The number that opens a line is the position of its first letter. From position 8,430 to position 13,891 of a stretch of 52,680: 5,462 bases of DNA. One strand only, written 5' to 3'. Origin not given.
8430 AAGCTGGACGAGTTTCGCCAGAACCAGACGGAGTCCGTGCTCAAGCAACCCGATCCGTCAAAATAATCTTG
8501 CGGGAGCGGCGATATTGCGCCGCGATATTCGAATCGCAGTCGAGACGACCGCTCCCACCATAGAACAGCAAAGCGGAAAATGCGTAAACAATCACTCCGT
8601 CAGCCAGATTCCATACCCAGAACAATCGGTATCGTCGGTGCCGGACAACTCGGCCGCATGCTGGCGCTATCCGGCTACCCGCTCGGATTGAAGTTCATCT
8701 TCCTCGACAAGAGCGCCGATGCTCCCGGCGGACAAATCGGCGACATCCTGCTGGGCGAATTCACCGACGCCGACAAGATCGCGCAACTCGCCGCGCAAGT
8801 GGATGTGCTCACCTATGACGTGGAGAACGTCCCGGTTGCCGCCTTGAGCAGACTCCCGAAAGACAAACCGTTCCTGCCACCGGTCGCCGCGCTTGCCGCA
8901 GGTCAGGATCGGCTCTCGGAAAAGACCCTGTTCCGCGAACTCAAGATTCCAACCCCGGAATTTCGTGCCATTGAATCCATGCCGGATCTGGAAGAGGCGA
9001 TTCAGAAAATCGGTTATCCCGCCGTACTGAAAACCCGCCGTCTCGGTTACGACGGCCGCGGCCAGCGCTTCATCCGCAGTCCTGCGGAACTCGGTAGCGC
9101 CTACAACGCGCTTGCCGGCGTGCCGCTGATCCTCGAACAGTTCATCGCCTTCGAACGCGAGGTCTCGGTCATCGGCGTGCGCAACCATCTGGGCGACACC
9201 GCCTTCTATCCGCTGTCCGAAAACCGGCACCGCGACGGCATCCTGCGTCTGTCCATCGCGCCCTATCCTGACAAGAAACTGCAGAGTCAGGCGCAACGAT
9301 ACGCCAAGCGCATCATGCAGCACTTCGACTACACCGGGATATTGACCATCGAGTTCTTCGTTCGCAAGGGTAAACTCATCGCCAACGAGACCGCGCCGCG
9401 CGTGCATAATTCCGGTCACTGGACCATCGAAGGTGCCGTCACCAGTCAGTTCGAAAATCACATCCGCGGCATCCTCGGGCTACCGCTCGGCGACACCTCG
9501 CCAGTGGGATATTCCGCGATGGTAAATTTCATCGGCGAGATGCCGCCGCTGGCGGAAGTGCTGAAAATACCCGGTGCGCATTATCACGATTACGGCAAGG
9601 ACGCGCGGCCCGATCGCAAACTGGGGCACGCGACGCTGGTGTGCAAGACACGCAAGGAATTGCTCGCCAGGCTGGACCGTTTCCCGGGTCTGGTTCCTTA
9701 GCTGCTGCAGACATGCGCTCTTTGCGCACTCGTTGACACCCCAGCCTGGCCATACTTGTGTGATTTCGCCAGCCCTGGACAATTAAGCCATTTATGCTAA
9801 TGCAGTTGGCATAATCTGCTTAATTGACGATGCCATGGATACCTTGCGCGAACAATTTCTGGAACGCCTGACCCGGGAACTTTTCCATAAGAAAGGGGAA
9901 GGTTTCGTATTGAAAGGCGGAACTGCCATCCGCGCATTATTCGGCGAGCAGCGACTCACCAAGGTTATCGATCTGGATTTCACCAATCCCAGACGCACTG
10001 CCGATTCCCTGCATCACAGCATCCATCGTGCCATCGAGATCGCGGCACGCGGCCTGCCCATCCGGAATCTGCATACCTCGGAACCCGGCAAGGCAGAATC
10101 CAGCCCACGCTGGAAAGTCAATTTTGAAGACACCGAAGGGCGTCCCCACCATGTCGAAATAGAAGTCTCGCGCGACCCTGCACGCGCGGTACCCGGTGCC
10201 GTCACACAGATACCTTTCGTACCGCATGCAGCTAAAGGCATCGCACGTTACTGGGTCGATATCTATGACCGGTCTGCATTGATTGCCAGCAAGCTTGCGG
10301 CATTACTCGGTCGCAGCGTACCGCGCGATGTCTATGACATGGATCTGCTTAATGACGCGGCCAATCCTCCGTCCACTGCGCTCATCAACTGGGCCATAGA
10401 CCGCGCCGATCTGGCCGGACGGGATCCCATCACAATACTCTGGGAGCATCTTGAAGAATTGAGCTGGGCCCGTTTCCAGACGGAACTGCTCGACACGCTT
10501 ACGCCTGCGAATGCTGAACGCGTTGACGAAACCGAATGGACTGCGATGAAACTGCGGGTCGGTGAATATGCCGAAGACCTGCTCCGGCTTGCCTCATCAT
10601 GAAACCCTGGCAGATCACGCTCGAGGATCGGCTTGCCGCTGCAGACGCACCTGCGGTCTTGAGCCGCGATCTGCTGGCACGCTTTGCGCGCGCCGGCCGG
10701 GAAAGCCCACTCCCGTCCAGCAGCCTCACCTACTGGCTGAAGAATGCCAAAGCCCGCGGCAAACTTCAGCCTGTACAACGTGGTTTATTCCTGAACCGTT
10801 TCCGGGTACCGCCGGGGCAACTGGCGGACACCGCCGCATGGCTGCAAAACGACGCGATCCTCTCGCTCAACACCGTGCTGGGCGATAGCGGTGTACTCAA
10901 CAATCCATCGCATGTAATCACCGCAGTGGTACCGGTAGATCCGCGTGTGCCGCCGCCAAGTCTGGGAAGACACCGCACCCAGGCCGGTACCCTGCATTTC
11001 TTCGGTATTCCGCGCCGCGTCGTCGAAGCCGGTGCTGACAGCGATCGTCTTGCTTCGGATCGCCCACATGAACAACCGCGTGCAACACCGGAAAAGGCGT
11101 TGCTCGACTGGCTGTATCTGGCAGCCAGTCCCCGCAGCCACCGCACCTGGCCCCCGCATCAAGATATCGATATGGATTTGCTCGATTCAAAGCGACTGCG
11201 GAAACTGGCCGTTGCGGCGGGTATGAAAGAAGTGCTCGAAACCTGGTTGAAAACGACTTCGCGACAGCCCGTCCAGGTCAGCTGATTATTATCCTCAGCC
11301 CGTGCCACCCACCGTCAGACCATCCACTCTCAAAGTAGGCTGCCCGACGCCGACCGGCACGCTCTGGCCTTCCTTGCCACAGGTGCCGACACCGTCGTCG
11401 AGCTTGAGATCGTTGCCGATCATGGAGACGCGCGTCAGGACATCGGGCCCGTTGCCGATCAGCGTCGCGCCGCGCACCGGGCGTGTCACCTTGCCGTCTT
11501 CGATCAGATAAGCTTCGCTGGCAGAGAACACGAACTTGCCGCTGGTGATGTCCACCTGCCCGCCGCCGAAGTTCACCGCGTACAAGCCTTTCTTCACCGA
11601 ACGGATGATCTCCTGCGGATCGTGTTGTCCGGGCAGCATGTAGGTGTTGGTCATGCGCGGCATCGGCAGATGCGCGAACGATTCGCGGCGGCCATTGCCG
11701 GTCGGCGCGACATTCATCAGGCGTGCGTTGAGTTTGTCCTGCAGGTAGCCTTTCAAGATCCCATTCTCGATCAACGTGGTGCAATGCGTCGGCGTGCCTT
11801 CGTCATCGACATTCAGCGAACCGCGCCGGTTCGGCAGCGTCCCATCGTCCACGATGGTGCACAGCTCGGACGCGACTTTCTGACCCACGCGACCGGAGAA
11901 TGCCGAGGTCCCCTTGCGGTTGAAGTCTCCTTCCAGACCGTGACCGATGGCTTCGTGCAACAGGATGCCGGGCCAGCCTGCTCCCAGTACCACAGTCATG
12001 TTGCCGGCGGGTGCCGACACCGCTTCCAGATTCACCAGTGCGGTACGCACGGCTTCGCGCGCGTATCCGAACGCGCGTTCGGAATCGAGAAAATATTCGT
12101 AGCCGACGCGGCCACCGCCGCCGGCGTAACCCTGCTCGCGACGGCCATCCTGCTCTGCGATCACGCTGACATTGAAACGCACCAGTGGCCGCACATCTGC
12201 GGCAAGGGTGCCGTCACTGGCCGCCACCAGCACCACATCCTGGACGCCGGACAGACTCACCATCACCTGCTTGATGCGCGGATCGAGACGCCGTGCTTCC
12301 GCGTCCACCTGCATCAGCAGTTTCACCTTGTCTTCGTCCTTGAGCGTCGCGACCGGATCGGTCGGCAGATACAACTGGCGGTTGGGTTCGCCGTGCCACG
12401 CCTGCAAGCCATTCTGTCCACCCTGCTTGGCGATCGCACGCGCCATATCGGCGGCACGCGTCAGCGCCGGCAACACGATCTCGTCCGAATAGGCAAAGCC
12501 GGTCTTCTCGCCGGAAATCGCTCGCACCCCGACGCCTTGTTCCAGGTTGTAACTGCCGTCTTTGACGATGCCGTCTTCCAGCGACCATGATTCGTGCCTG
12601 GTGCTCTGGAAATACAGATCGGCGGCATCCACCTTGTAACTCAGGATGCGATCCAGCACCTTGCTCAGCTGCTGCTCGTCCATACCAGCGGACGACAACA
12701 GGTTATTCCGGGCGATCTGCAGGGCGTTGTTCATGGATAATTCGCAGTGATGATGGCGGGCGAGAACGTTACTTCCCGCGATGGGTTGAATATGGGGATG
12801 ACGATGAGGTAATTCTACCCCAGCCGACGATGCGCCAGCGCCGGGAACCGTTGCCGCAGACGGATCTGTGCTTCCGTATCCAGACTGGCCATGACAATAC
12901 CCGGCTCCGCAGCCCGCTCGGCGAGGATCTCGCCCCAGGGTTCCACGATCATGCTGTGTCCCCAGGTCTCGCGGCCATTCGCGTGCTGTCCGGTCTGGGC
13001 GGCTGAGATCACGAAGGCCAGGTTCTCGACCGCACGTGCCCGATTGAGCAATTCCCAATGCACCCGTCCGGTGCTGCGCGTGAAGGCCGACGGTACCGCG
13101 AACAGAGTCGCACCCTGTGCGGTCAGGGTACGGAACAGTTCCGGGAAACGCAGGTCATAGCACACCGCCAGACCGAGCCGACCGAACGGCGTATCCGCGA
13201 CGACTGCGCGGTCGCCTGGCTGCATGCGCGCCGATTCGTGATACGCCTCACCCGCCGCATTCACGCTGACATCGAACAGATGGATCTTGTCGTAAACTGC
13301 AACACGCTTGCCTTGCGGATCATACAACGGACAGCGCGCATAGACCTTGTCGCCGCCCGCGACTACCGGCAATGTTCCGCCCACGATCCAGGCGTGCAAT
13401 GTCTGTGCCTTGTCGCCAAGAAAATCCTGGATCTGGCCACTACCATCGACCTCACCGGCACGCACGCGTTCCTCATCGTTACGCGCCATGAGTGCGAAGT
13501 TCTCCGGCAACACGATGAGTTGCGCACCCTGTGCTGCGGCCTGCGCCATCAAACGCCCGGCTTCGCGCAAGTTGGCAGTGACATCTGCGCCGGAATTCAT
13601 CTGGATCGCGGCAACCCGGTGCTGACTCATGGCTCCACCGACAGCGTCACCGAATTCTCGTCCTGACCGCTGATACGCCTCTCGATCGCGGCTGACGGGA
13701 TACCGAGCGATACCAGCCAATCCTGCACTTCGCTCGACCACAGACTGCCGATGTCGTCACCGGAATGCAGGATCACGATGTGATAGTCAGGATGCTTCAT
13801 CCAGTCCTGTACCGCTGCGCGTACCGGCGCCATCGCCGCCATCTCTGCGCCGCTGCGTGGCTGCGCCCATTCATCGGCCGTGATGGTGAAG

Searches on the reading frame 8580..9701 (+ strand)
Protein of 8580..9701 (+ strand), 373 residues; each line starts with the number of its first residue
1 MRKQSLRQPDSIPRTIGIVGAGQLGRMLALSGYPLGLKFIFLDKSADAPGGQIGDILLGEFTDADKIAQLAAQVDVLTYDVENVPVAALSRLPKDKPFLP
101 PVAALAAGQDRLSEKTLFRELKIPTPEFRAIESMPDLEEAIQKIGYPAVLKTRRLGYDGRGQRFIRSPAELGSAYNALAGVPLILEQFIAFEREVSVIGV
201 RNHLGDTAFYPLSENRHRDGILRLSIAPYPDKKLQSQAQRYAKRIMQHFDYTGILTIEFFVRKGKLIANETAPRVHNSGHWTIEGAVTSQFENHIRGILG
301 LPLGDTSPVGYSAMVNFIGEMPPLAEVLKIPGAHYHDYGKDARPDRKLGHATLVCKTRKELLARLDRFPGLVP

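Call 34: search_protein_families(library=pfam, proteins=[window:8580-9701:+], max_evalue=0.00001)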
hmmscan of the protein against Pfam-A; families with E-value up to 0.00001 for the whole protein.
window:8580-9701:+ (373 aa): 4 families
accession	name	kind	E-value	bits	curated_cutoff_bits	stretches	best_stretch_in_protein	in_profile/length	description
PF02222.28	ATP-grasp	-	3.1e-63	213.1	27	1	117-291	2-179/179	ATP-grasp domain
PF22660.2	RS_preATP-grasp-like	-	2e-26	92.6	27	1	15-109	3-98/98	Ribonucleotide synthetase preATP-grasp domain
PF17769.7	PurK_C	-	2.5e-17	62.8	22.6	1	312-363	1-55/56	Phosphoribosylaminoimidazole carboxylase C-terminal domain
PF02786.22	CPSase_L_D2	-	4.2e-06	26.9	19.8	1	110-278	1-183/211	Carbamoyl-phosphate synthase L chain, ATP binding domain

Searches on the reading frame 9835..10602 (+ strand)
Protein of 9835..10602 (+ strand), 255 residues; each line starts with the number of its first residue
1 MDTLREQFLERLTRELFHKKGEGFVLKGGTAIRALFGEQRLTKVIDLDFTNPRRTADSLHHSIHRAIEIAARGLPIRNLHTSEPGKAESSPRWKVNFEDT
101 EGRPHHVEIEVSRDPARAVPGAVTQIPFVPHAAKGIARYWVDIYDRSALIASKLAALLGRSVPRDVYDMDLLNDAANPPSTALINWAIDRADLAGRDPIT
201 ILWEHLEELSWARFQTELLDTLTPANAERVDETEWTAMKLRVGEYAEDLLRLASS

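Call 34: search_protein_families(library=pfam, proteins=[window:9835-10602:+], max_evalue=0.00001)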
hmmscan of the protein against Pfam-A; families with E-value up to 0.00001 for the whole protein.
window:9835-10602:+ (255 aa): 1 family
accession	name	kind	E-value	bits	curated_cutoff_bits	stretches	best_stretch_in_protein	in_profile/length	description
PF08843.17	AbiEii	-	6.5e-21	75.8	22.5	1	18-245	9-226/238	Nucleotidyl transferase AbiEii toxin, Type IV TA system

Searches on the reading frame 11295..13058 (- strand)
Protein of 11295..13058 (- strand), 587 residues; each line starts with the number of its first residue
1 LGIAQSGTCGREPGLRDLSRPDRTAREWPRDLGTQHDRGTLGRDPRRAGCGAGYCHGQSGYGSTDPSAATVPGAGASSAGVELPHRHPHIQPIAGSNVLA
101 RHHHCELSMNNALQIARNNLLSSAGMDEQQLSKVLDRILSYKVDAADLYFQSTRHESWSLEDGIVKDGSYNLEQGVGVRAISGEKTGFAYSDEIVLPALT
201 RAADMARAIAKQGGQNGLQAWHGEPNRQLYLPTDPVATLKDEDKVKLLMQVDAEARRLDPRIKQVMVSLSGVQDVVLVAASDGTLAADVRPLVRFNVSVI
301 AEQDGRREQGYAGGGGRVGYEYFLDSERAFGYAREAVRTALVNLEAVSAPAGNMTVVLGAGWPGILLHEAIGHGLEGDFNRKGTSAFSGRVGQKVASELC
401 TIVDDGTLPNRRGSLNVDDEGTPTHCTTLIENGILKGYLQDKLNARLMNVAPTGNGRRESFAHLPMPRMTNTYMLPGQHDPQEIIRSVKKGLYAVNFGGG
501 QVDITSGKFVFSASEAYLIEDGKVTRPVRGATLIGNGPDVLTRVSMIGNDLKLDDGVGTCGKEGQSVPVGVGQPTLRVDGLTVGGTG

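Call 34: search_protein_families(library=pfam, proteins=[window:11295-13058:-], max_evalue=0.00001)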
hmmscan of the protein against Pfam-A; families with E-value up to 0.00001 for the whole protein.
window:11295-13058:- (587 aa): 3 families
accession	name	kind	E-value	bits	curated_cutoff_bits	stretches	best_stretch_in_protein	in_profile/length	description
PF19289.4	PmbA_TldD_3rd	-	4.1e-71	239.1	22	1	352-585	2-220/220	PmbA/TldA metallopeptidase C-terminal domain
PF19290.4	PmbA_TldD_2nd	-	3.5e-24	85.8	20.9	1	235-344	2-109/109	PmbA/TldA metallopeptidase central domain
PF01523.21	PmbA_TldD_1st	-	3.2e-16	59.6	20.9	1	146-210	1-65/65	PmbA/TldA metallopeptidase domain 1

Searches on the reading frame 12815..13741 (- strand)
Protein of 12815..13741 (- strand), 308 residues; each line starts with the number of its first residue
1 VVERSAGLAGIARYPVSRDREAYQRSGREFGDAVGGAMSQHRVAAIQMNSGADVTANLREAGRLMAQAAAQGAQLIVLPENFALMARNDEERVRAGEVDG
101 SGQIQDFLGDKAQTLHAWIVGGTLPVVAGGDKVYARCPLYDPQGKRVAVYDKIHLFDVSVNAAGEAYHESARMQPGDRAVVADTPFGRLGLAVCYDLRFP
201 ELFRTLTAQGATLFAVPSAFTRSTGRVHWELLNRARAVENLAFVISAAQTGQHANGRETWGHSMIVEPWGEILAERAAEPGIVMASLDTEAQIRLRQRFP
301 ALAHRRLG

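Call 35: search_protein_families(library=pfam, proteins=[window:12815-13741:-], max_evalue=0.00001)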
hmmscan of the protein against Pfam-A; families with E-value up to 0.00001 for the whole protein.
window:12815-13741:- (308 aa): 1 family
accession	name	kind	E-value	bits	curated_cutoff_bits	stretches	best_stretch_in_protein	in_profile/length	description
PF00795.27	CN_hydrolase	-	4.3e-57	193.8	23.2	1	42-290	1-249/256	Carbon-nitrogen hydrolase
